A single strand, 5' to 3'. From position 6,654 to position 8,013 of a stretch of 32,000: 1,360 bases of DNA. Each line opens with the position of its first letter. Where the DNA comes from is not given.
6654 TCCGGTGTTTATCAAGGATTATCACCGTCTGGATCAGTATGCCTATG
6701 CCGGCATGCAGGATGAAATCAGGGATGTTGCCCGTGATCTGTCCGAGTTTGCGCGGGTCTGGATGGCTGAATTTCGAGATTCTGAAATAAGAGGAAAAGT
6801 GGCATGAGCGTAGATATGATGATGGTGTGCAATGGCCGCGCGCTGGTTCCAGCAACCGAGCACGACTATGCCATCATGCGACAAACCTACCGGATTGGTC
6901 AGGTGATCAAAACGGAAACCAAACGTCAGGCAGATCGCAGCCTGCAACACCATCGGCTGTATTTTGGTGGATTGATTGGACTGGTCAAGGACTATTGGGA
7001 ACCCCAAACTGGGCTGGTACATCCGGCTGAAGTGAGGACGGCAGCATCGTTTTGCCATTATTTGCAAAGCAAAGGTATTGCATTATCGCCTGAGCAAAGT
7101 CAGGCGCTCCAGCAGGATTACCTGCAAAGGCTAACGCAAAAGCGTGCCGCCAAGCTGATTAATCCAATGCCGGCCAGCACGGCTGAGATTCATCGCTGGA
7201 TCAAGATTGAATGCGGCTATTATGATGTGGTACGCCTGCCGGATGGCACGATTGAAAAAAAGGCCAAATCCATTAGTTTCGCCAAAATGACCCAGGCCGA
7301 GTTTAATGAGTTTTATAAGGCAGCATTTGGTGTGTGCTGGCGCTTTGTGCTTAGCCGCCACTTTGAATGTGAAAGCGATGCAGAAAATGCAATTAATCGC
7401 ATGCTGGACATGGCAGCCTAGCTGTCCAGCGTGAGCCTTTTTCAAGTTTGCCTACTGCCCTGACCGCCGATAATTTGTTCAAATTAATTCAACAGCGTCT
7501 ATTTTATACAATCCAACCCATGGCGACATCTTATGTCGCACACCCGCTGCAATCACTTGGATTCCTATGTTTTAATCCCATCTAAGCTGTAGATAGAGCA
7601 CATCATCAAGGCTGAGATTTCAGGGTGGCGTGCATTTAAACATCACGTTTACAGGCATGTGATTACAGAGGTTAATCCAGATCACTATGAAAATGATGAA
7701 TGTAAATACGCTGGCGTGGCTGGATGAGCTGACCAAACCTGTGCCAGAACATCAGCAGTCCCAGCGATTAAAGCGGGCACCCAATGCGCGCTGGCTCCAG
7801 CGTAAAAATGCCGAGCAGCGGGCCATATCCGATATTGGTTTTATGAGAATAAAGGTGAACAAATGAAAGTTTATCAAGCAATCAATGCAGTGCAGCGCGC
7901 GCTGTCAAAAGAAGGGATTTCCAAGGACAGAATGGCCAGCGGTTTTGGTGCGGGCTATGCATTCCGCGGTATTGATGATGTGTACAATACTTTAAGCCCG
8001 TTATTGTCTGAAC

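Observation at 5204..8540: Stand-alone phage recombination toolkit carrying two different recombinase families (Sak4-like and ERF)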

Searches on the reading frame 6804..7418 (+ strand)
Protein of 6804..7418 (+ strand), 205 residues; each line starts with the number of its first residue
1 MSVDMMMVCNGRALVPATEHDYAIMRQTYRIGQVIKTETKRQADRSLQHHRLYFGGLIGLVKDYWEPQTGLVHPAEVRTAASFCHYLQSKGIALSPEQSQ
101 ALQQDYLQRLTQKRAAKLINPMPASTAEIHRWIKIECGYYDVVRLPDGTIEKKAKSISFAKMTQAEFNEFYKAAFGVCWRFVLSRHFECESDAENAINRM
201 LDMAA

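Call 4: search_protein_families(library=pfam, proteins=[window:6804-7418:+], max_evalue=1)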
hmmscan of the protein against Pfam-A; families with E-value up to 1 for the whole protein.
window:6804-7418:+ (205 aa): 1 family
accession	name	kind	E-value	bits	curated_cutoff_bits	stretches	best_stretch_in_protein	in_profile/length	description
PF07105.16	DUF1367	-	5.4e-42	144.2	25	1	12-202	12-197/198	Protein of unknown function (DUF1367)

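Call 5: search_protein_families(library=phrogs, proteins=[window:6804-7418:+], max_evalue=0.01)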
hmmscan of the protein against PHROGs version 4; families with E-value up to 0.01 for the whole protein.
window:6804-7418:+ (205 aa): 1 family
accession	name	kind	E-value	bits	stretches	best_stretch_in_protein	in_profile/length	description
phrog_319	-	DNA, RNA and nucleotide metabolism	3.8e-41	141.4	1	4-204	4-158/159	NinB/ Orf homologous recombination mediator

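Call 29: find_related_loci(query=window:6804-7418:+, collection=viral_contigs, flank=10000)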
Query window:6804-7418:+ (205 aa) in viral_contigs; peptide patterns used: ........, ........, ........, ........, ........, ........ (x = any residue, [..] = any of these).
11 stretches matched a pattern, but none encodes a relative of the query by tblastn (E <= 1e-3).

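Call 56: search_protein_families(library=padloc, proteins=[window:6804-7418:+], max_evalue=0.01)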
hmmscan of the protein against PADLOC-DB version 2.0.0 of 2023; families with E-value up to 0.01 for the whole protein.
window:6804-7418:+ (205 aa): 0 families

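Call 57: search_protein_families(library=ncbifam, proteins=[window:6804-7418:+], max_evalue=0.01)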
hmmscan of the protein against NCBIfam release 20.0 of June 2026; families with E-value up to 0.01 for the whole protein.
window:6804-7418:+ (205 aa): 0 families

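Call 73: search_solved_structures(query=A4, max_evalue=10, show_alignments=1)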
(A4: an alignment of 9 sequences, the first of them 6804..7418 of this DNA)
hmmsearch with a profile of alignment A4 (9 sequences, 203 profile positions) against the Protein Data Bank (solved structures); distinct sequences matched with E-value up to 10: 2.
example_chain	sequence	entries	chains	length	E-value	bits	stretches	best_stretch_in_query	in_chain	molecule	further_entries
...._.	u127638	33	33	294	0.47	13.3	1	58-123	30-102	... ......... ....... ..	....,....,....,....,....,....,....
3nnk_A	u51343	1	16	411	0.67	12.8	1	23-80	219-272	Ureidoglycine-glyoxylate aminotransferase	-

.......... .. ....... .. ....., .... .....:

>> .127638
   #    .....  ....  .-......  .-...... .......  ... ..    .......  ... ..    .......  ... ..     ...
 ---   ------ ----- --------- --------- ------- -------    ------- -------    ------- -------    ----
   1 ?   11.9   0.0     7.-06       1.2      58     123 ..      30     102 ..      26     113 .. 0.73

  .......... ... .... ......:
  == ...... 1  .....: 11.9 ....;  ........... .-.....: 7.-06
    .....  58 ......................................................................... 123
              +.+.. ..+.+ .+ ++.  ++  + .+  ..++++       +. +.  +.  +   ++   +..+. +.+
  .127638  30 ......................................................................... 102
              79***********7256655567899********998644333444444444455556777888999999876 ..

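Call 74: find_homologous_proteins(query=window:6804-7418:+, max_evalue=0.001)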
Query window:6804-7418:+ (205 aa): 58 proteins with E <= 0.001 among 189 candidates.
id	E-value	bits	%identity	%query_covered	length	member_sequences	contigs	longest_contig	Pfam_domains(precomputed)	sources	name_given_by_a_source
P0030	2.5e-135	466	100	100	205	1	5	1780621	PF07105.17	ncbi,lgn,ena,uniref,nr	ncbi:DUF1367 family protein [Alkanindiges illinoisensis]|uniref:DUF1367 family protein n=1 Tax=Alkan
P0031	6.8e-135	465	100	100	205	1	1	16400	PF07105.17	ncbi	-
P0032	1.3e-134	464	100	100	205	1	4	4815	PF07105.17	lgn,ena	-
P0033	1.8e-134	463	99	100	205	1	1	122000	PF07105.17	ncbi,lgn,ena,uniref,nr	ncbi:DUF1367 family protein [Alkanindiges illinoisensis]|uniref:DUF1367 family protein n=1 Tax=Alkan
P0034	2.4e-134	463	99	100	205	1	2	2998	PF07105.17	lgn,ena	-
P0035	4.7e-134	462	99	100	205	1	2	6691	PF07105.17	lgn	-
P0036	9.1e-134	461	99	100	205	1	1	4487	PF07105.17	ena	-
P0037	2.4e-133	460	99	100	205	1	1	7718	PF07105.17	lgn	-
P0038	2.4e-133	460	99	100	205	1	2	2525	PF07105.17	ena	-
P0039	3.3e-133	459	98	100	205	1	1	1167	PF07105.17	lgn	-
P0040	1.7e-132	457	97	100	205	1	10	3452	PF07105.17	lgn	-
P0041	4.9e-127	439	95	100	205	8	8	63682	PF07105.17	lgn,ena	-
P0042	6.7e-120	416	88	100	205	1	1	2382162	PF07105.17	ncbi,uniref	ncbi:DUF1367 family protein [Alkanindiges sp. WGS2144]|uniref:DUF1367 family protein n=1 Tax=Alkanin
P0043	2.3e-116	404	84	100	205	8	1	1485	PF07105.17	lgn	-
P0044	5.2e-114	397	84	100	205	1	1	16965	PF07105.17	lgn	-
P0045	9.5e-104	363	76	100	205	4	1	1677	PF07105.17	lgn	-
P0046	5.3e-100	351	74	100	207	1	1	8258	PF07105.17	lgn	-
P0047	5.5e-100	351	75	98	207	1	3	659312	PF07105.17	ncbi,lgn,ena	-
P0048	3.6e-97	342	72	100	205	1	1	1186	PF07105.17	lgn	-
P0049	6.6e-96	338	72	99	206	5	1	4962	PF07105.17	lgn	-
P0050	1.1e-94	334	72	98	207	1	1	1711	PF07105.17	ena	-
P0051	2.5e-93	329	69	100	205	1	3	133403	PF07105.17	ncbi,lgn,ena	-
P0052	3.0e-93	329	70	99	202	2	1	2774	PF07105.17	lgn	-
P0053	6.7e-91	321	69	100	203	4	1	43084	PF07105.17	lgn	-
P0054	1.1e-90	321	66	99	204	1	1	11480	PF07105.17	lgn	-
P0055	3.1e-89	316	69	99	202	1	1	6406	PF07105.17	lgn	-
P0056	5.4e-83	296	63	100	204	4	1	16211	PF07105.17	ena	-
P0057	7.6e-82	292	64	100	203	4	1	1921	PF07105.17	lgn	-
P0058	2.3e-80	287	64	99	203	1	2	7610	PF07105.17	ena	-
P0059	5.0e-77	276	58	100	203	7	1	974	PF07105.17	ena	-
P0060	1.2e-72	262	59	99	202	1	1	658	PF07105.17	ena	-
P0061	2.1e-67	245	56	96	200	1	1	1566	PF07105.17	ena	-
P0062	2.1e-67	245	57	92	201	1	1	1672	PF07105.17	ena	-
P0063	7.7e-65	236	54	96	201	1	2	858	PF07105.17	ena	-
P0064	2.3e-63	231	53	100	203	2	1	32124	PF07105.17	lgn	-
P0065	3.5e-62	228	54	97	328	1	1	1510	PF07105.17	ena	-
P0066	5.9e-61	224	50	99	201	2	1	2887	PF07105.17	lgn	-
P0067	1.6e-60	222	52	97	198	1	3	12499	PF07105.17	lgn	-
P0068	2.4e-60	222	52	99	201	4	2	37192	PF07105.17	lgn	-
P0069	5.8e-46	175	44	94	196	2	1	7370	PF07105.17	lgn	-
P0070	1.0e-45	174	58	65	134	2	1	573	PF07105.17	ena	-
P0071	2.3e-45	173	42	98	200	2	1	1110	PF07105.17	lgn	-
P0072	3.5e-45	172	45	100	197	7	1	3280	PF07105.17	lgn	-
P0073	6.5e-45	171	44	99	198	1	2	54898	PF07105.17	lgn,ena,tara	tara:strand:+ start:46284 stop:46880 length:597 start_codon:yes stop_codon:yes gene_type:complete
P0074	1.9e-44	170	42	99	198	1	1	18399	PF07105.17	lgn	-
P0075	2.4e-44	169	43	95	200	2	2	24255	PF07105.17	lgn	-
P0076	8.5e-43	164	43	100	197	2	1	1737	PF07105.17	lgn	-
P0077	1.3e-41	160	44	94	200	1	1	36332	PF07105.17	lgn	-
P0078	3.0e-41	159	43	100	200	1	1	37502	PF07105.17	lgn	-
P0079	1.0e-40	158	43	100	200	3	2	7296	PF07105.17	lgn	-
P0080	1.1e-40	158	40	100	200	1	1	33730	PF07105.17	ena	-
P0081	1.1e-40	157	44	92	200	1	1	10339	PF07105.17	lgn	-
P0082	1.5e-40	157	44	94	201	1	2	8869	PF07105.17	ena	-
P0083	6.2e-40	155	42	100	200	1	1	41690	PF07105.17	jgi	-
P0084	2.4e-39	153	41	100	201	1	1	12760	PF07105.17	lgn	-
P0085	2.9e-36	143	43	83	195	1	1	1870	PF07105.17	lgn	-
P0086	3.8e-25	107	37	97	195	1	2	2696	PF07105.17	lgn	-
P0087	2.6e-4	39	47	25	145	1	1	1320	PF07105.17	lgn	-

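Call 77: find_encoding_contigs(protein=P0047, flank=10000, max_places=3)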
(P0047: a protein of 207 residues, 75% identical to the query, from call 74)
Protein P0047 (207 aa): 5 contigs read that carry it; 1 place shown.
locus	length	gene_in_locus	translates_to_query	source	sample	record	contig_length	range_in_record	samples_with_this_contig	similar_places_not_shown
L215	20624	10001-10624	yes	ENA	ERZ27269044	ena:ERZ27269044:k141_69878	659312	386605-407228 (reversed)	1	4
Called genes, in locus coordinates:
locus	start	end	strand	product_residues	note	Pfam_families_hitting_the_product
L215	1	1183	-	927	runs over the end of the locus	PF03710:GlnE, PF08335:GlnD_UR_UTase, PF03710:GlnE, PF08335:GlnD_UR_UTase (weak)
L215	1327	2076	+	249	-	PF04402:SIMPL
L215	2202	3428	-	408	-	PF01590:GAF, PF13185:GAF_2, PF00512:HisKA, PF02518:HATPase_c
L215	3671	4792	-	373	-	PF01702:TGT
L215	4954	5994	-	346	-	PF02547:Queuosine_synth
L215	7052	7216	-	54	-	-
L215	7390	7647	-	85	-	-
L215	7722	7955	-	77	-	-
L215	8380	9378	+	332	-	PF13479:AAA_24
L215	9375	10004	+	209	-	-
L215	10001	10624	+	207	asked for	PF07105:DUF1367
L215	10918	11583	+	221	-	PF04404:ERF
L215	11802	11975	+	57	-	-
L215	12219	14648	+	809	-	PF02190:LON_substr_bdg, PF08298:AAA_PrkA (weak), PF00004:AAA, PF07728:AAA_5, PF22667:Lon_lid, PF05362:Lon_C, PF13541:ChlI (weak)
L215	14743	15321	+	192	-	PF02590:SPOUT_MTase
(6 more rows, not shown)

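Call 78: find_encoding_contigs(protein=P0051, flank=10000, max_places=2)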
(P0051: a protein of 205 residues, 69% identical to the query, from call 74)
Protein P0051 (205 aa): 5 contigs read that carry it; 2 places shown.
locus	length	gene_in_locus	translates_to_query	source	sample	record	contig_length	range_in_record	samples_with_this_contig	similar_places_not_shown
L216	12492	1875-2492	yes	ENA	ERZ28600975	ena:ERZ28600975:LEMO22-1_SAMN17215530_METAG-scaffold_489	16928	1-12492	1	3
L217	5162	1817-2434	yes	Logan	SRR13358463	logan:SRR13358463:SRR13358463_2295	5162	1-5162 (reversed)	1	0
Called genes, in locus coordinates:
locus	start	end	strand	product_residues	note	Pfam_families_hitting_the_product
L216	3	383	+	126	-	?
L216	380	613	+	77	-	-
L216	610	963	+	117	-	-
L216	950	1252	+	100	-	-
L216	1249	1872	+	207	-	PF04404:ERF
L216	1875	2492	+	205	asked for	PF07105:DUF1367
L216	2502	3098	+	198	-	-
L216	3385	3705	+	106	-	-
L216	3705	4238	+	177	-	-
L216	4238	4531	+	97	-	-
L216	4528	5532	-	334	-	PF24624:Int_N, PF00589:Phage_integrase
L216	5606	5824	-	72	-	-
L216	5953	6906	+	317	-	PF00005:ABC_tran, PF13304:AAA_21 (weak)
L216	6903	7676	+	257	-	PF01061:ABC2_membrane, PF12698:ABC2_membrane_3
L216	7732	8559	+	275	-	PF14819:QueF_N, PF14489:QueF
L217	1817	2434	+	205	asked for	PF07105:DUF1367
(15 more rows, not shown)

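Call 79: find_encoding_contigs(protein=P0056, flank=10000, max_places=2)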
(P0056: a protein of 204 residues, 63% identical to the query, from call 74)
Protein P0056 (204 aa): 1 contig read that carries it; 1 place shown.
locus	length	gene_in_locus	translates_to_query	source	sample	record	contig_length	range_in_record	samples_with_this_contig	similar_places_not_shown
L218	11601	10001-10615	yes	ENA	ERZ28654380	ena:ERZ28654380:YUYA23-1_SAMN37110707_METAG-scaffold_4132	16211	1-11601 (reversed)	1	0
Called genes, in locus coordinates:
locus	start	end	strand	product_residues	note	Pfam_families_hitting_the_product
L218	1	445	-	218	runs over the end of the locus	PF18894:PhageMetallopep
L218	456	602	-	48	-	-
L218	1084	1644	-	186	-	-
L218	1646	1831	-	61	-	-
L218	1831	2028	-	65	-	-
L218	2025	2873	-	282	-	PF02086:MethyltransfD12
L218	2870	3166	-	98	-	-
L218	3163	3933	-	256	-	PF01695:IstB_IS21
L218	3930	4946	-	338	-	-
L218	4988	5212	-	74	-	-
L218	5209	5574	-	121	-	-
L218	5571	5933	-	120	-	-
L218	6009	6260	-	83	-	PF14549:P22_Cro (weak)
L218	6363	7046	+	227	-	PF13560:HTH_31 (weak), PF01381:HTH_3, PF00717:Peptidase_S24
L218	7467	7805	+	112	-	-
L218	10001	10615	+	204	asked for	PF07105:DUF1367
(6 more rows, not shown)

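Call 81: predict_structure(alignment_id=A5)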
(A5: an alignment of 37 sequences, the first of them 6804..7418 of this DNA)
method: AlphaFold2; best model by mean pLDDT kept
length: 205 residues; sequences in the alignment: 37
mean_pLDDT: 83.9   pTM: 0.64
mean pLDDT of the five models: 83.9, 81.3, 80.9, 80.3, 73.4
residues with pLDDT >= 90: 28; 70-90: 160; 50-70: 16; < 50: 1
segments of 3 or more residues with pLDDT < 50: none
pLDDT, mean of each block of 10 residues (from residue 1): 78 86 85 83 83 88 72 77 89 87 87 69 77 91 86 87 90 92 85 87 82
secondary structure, 60 per line:
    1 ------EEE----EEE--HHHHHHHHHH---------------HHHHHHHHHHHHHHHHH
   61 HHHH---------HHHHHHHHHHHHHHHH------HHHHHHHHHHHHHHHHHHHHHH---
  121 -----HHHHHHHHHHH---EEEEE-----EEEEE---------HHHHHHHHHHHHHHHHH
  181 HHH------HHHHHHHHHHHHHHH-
elements in order: E7-9 E14-16 H19-28 H44-64 H74-89 H96-117 H126-136 E140-144 E150-154 H164-183 H190-204

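Call 84: fold_search(model_id=the predicted structure, library=pdb)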
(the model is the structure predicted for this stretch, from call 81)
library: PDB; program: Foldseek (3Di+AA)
matches with E <= 10: 166; with E <= 0.001: 0
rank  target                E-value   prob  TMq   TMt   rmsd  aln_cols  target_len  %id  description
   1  5me9_C                1.8e-01  0.30  0.20  0.13  14.7       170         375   11  Crystal structure of yeast Cdt1 (N terminal and middle domain), form 1. (released 2017-05-17)
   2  4qi0_B                1.9e-01  0.16  0.17  0.21  17.3       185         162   13  X-ray structure of the ROQ domain from murine Roquin-1 (released 2014-07-16)
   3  5me9_B                2.0e-01  0.23  0.19  0.12  14.0       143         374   11  Crystal structure of yeast Cdt1 (N terminal and middle domain), form 1. (released 2017-05-17)
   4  9n6b_A                4.0e-01  0.20  0.21  0.10  14.1       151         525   11  Structure of the retron IA complex with HNH nuclease in the "up" orientation (released 2025-04-23)
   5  1pc6_A                5.1e-01  0.47  0.32  0.42   9.3       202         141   11  Structural Genomics, NinB (released 2004-01-20)
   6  5me9_A                6.4e-01  0.14  0.19  0.12  13.4       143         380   11  Crystal structure of yeast Cdt1 (N terminal and middle domain), form 1. (released 2017-05-17)
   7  9g5b_F                7.2e-01  0.08  0.18  0.18  17.0       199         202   12  Assembly intermediate of human mitochondrial ribosome small subunit (State A) (released 2025-04-23)
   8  1pc6_B                7.6e-01  0.38  0.34  0.47   7.8       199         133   12  Structural Genomics, NinB (released 2004-01-20)
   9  6wq2_A                7.6e-01  0.08  0.16  0.20  22.6       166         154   14  Cryo-EM of the S. islandicus filamentous virus, SIFV (released 2020-07-29)
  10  9n69_D                8.1e-01  0.13  0.21  0.12  13.0       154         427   14  Structure of the retron IA complex with HNH nuclease in the "down" orientation (released 2025-04-23)
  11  5mec                  9.6e-01  0.13  0.19  0.27  14.3       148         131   13  Crystal structure of yeast Cdt1 middle domain (residues 294-433) (released 2017-05-17)
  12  9n6c_B                1.1e+00  0.15  0.28  0.17  12.3       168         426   10  Structure of the Retron IA Complex without the HNH Nuclease (released 2025-04-23)
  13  4ulw_A                1.1e+00  0.13  0.21  0.26  13.8       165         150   12  Crystal structure of the ROQ-domain of human ROQUIN1 (released 2015-01-14)
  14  4qik_B                1.1e+00  0.10  0.20  0.14  14.9       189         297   12  Crystal structure of the ROQ domain of human Roquin in complex with the TNF23 RNA duplex (released 2014-07-16)
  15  8q4g_A                1.1e+00  0.07  0.11  0.08  16.7       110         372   14  Thin filament from FIB milled relaxed left ventricular mouse myofibrils (released 2023-11-01)
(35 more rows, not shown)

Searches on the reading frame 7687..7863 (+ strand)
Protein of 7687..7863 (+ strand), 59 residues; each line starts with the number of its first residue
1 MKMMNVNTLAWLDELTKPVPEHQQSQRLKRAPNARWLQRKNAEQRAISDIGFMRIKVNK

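Call 4: search_protein_families(library=pfam, proteins=[window:7687-7863:+], max_evalue=1)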
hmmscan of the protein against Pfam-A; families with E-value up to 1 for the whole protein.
window:7687-7863:+ (59 aa): 0 families

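Call 5: search_protein_families(library=phrogs, proteins=[window:7687-7863:+], max_evalue=0.01)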
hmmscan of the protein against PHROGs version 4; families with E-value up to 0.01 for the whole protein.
window:7687-7863:+ (59 aa): 0 families

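Call 56: search_protein_families(library=padloc, proteins=[window:7687-7863:+], max_evalue=0.01)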
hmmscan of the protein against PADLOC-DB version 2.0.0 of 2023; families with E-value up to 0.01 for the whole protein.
window:7687-7863:+ (59 aa): 0 families

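Call 57: search_protein_families(library=ncbifam, proteins=[window:7687-7863:+], max_evalue=0.01)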
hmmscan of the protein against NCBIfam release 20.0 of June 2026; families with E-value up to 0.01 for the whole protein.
window:7687-7863:+ (59 aa): 0 families
